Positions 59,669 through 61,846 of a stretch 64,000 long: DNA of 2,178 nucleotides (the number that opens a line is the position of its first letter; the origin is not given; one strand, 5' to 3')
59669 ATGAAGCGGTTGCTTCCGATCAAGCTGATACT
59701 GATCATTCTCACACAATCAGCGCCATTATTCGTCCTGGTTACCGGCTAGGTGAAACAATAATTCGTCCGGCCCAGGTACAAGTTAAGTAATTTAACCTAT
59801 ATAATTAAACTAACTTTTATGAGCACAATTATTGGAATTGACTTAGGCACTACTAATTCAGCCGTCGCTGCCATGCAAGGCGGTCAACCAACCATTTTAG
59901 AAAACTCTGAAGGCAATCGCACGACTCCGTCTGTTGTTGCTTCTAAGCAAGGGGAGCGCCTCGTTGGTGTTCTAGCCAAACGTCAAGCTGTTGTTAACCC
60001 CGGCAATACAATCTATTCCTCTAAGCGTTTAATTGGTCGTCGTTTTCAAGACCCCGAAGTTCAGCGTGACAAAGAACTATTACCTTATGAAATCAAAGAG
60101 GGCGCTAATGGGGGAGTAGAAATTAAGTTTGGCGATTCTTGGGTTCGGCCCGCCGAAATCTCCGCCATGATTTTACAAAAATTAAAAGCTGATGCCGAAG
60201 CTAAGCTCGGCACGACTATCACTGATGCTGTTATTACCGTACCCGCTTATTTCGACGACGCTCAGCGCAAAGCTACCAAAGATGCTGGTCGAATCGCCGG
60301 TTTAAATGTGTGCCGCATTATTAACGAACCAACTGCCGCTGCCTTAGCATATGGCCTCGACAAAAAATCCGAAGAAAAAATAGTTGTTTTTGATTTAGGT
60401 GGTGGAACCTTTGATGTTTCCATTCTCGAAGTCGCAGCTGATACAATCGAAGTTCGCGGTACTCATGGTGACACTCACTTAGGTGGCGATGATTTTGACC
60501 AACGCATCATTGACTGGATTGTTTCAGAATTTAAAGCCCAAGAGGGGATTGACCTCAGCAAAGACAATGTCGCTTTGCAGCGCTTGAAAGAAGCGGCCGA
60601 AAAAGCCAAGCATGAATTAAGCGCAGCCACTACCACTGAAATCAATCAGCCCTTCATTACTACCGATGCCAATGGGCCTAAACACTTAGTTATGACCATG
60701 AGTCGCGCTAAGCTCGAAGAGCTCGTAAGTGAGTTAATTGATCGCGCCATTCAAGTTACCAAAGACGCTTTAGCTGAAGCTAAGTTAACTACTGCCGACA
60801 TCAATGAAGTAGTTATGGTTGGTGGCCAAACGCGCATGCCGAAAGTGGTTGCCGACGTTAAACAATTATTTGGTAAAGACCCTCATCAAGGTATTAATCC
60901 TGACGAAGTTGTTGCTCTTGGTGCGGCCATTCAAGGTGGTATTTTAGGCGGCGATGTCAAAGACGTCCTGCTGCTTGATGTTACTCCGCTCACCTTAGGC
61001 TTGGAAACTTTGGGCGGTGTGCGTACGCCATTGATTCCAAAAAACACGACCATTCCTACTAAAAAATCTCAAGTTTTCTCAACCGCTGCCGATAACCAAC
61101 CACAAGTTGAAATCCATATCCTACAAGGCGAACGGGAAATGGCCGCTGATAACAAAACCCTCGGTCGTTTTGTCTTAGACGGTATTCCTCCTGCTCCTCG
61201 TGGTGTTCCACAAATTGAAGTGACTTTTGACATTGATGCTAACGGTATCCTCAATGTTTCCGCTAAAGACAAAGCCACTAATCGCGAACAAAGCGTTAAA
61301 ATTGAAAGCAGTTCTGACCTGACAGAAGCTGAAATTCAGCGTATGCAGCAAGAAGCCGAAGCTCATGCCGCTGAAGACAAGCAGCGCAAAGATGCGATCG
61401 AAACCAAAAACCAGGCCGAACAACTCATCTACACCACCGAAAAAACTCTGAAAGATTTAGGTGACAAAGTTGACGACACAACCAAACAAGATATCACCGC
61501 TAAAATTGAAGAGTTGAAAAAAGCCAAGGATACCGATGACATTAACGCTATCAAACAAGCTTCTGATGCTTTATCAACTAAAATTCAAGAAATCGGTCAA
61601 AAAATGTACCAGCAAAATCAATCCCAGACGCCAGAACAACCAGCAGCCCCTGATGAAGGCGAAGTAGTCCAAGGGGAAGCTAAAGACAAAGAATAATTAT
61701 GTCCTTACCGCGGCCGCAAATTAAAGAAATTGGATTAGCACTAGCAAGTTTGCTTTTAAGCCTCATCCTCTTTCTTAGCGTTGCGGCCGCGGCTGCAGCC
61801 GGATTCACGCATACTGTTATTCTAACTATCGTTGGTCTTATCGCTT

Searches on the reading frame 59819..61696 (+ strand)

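Call 79: search_protein_families(library=pfam, proteins=[window:59819-61696:+], max_evalue=0.00001)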
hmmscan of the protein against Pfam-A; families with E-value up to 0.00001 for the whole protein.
window:59819-61696:+ (625 aa): 2 families
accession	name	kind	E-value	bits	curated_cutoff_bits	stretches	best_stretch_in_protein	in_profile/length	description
PF00012.26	HSP70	-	2.7e-256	852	20.6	1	4-598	1-599/599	Hsp70 protein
PF06723.19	MreB_Mbl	-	1.1e-17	64.3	27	1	113-370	72-316/327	MreB/Mbl protein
